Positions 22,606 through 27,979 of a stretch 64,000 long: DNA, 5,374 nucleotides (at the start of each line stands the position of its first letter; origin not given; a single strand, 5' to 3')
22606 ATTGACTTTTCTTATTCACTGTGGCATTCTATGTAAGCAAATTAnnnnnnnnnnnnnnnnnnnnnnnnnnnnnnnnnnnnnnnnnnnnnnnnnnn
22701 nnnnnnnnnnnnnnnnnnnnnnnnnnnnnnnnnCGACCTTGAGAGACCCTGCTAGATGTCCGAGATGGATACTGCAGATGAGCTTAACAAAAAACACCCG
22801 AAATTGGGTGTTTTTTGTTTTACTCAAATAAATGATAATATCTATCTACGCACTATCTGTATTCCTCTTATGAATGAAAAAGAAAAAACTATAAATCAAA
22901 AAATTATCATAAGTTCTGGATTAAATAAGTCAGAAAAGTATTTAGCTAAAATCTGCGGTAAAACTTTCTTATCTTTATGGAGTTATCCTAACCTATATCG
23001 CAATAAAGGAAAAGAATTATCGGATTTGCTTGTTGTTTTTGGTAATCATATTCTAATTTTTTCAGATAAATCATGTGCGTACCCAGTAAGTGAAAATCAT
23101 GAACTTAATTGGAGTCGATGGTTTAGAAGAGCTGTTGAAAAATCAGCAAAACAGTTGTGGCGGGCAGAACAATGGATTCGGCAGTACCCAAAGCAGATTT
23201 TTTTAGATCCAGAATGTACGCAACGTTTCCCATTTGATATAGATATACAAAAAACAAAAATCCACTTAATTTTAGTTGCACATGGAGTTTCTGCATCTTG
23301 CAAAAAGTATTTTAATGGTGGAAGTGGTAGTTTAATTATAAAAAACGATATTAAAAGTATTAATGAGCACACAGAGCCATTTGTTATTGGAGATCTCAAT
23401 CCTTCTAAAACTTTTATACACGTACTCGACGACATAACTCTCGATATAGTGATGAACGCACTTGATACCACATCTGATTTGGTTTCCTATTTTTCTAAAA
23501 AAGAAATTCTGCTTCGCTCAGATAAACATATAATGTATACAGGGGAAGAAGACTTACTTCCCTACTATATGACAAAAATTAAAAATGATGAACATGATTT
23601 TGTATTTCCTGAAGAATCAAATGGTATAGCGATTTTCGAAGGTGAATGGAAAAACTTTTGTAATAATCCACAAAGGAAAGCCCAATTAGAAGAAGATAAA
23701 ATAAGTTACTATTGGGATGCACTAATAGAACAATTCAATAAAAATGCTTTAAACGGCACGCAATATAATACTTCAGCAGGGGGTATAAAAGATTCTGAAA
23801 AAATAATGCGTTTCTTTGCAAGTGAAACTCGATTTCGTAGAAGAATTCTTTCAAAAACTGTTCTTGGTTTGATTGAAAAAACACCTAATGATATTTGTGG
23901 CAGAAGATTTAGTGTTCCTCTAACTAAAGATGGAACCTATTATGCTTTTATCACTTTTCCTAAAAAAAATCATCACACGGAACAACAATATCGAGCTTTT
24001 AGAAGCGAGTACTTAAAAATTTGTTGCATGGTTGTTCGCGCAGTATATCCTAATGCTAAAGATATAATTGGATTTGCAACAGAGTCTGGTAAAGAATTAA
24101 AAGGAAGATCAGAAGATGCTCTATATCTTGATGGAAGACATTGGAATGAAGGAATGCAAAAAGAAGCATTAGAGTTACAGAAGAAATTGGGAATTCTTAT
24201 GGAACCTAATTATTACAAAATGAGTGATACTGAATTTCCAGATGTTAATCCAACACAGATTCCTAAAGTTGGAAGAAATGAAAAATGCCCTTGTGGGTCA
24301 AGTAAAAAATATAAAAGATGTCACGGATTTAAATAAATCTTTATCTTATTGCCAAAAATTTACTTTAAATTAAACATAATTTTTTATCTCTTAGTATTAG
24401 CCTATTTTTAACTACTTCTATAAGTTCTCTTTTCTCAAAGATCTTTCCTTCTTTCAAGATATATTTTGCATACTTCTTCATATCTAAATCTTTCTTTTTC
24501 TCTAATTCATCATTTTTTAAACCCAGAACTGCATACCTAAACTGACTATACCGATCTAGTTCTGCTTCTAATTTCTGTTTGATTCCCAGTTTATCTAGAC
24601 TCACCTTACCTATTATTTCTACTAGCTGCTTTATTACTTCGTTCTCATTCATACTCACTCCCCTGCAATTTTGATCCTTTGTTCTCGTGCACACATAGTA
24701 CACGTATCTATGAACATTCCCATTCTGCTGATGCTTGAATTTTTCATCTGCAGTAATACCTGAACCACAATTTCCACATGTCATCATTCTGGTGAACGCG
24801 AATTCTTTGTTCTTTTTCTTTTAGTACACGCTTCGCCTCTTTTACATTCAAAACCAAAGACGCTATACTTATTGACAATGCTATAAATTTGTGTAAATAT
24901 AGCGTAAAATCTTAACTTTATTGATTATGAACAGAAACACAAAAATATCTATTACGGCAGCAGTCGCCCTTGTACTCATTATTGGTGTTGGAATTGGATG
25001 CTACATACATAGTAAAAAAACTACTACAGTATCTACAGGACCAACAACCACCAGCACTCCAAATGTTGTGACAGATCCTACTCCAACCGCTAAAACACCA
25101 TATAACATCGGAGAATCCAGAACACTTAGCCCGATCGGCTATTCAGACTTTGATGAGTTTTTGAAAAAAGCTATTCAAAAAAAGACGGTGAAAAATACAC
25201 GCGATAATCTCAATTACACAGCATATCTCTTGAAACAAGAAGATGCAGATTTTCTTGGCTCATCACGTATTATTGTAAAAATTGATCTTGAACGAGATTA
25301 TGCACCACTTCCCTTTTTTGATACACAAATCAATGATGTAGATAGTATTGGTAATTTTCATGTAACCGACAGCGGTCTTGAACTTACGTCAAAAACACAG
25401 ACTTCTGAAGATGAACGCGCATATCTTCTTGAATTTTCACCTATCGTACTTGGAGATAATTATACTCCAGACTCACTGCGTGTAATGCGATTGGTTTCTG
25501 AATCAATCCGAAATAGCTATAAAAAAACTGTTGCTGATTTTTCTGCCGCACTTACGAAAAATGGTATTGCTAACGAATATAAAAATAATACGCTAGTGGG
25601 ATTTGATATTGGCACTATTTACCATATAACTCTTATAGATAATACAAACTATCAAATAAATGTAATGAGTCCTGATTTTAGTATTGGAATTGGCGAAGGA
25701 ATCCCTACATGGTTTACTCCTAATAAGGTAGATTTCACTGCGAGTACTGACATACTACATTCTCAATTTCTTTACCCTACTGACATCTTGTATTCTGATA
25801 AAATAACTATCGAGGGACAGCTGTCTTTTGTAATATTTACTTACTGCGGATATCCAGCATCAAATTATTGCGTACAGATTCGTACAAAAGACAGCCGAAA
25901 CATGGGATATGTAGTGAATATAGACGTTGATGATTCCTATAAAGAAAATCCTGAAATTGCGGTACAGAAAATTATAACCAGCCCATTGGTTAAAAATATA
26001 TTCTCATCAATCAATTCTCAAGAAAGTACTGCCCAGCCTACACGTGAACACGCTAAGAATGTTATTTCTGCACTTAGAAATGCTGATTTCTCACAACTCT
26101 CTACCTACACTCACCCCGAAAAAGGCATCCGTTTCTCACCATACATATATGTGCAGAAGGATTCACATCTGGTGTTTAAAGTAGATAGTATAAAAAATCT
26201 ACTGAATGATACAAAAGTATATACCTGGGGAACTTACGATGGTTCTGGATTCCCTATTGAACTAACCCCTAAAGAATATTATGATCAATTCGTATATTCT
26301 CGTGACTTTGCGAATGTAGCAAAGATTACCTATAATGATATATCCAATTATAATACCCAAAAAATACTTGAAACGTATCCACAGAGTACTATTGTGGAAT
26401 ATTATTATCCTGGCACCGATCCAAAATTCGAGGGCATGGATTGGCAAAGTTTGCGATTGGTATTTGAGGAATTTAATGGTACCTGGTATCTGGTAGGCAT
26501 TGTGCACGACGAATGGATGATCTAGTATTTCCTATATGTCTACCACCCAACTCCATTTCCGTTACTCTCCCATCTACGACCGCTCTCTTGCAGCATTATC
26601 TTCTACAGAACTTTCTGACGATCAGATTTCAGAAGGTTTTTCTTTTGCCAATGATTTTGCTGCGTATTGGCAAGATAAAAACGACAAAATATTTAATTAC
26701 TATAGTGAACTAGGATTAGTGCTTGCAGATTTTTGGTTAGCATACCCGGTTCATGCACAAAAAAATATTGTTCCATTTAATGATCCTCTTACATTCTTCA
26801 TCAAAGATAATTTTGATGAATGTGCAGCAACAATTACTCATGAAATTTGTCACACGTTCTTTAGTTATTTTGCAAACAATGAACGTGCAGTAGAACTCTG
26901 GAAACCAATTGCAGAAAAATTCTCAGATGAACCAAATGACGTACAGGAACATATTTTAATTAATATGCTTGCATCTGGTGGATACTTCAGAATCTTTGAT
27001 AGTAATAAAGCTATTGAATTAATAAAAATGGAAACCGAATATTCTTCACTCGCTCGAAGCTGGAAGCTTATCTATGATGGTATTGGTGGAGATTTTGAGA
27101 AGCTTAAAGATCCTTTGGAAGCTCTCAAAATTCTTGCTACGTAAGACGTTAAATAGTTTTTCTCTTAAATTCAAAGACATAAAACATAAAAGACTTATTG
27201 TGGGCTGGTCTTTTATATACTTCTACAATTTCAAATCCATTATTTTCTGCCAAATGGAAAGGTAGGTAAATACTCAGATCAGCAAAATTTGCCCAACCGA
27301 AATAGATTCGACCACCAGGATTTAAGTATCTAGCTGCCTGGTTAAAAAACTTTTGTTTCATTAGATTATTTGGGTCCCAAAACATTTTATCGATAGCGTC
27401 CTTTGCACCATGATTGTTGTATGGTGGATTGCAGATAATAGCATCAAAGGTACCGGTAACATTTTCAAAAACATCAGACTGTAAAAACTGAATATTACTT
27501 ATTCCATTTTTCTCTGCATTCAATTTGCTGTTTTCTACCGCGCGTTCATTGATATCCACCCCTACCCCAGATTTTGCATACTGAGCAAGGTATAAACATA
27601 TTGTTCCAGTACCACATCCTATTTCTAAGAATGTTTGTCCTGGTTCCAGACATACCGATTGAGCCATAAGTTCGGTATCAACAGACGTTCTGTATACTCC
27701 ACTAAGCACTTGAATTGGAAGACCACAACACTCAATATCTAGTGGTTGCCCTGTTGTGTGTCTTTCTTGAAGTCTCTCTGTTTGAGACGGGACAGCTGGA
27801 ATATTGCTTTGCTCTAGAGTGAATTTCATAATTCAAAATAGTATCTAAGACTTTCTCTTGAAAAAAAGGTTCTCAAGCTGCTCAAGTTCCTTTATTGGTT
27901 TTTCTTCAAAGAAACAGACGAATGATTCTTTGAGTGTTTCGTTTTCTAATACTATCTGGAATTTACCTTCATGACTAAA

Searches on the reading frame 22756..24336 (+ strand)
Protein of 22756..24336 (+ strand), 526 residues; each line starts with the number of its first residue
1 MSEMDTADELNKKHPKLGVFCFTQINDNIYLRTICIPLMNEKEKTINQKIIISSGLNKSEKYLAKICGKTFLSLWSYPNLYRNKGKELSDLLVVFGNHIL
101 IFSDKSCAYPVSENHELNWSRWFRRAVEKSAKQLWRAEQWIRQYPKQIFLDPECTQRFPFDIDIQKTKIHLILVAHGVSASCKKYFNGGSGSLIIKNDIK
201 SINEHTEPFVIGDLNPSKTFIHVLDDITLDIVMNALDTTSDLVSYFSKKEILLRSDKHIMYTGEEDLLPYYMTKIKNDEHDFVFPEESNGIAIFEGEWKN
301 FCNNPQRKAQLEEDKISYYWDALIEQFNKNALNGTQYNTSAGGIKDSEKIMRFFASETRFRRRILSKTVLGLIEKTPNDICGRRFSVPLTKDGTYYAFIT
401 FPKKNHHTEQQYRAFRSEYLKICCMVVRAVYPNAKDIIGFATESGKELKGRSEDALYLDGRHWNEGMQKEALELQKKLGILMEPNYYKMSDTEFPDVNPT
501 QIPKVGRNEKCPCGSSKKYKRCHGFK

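Call 87: search_protein_families(library=pfam, proteins=[window:22756-24336:+], max_evalue=0.00001)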
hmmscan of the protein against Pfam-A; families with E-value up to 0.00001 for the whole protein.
window:22756-24336:+ (526 aa): 1 family
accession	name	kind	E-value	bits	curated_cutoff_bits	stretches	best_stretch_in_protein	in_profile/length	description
PF02810.21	SEC-C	-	8.5e-08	32.4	20.4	1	507-524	1-18/19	SEC-C motif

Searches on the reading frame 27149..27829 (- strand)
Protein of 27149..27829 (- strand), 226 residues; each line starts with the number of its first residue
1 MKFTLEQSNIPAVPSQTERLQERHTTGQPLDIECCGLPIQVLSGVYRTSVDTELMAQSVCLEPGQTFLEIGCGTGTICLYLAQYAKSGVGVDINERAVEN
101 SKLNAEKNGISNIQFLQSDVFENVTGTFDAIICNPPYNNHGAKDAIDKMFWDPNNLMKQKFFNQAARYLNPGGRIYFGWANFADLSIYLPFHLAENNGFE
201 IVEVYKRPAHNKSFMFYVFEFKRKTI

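Call 87: search_protein_families(library=pfam, proteins=[window:27149-27829:-], max_evalue=0.00001)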
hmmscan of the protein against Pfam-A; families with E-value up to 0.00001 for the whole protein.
window:27149-27829:- (226 aa): 14 families
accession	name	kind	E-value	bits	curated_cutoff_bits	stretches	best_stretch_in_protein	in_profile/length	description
PF05175.20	MTS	-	6.9e-22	78.3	23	1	50-182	16-143/170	Methyltransferase small domain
PF13847.12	Methyltransf_31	-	2.5e-19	69.9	27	1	62-178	2-110/145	Methyltransferase domain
PF13649.12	Methyltransf_25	-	3.9e-14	53.6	27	1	68-149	2-76/97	Methyltransferase domain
PF08241.18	Methyltransf_11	-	9.7e-13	49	21.2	1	68-177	1-95/95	Methyltransferase domain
PF08242.18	Methyltransf_12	-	3e-10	41.1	30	1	68-174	1-97/98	Methyltransferase domain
PF13489.12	Methyltransf_23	-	3.8e-09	36.9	27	1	61-177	20-116/164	Methyltransferase domain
PF06325.19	PrmA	-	4e-09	36.8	22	1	60-134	158-233/296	Ribosomal protein L11 methyltransferase (PrmA)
PF01170.24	UPF0020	-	7.3e-09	36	22.3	1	87-161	78-156/197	RMKL-like, methyltransferase domain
PF02390.23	Methyltransf_4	-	8.7e-08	32.3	24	0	65-128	3-68/173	Putative methyltransferase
PF01209.24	Ubie_methyltran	-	1e-07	32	20.1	1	55-132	39-121/233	ubiE/COQ5 methyltransferase family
PF02353.26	CMAS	-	3.9e-07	30.1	27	1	54-135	53-135/273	Mycolic acid cyclopropane synthetase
PF01728.25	FtsJ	-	1.6e-06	28.6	24.1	1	60-212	18-169/181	FtsJ-like methyltransferase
PF01135.25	PCMT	-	1.8e-06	28.4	20.3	1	54-120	64-133/210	Protein-L-isoaspartate(D-aspartate) O-methyltransferase (PCMT)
PF05401.17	NodS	-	7.2e-06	26.4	24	1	65-134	45-113/201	Nodulation protein S (NodS)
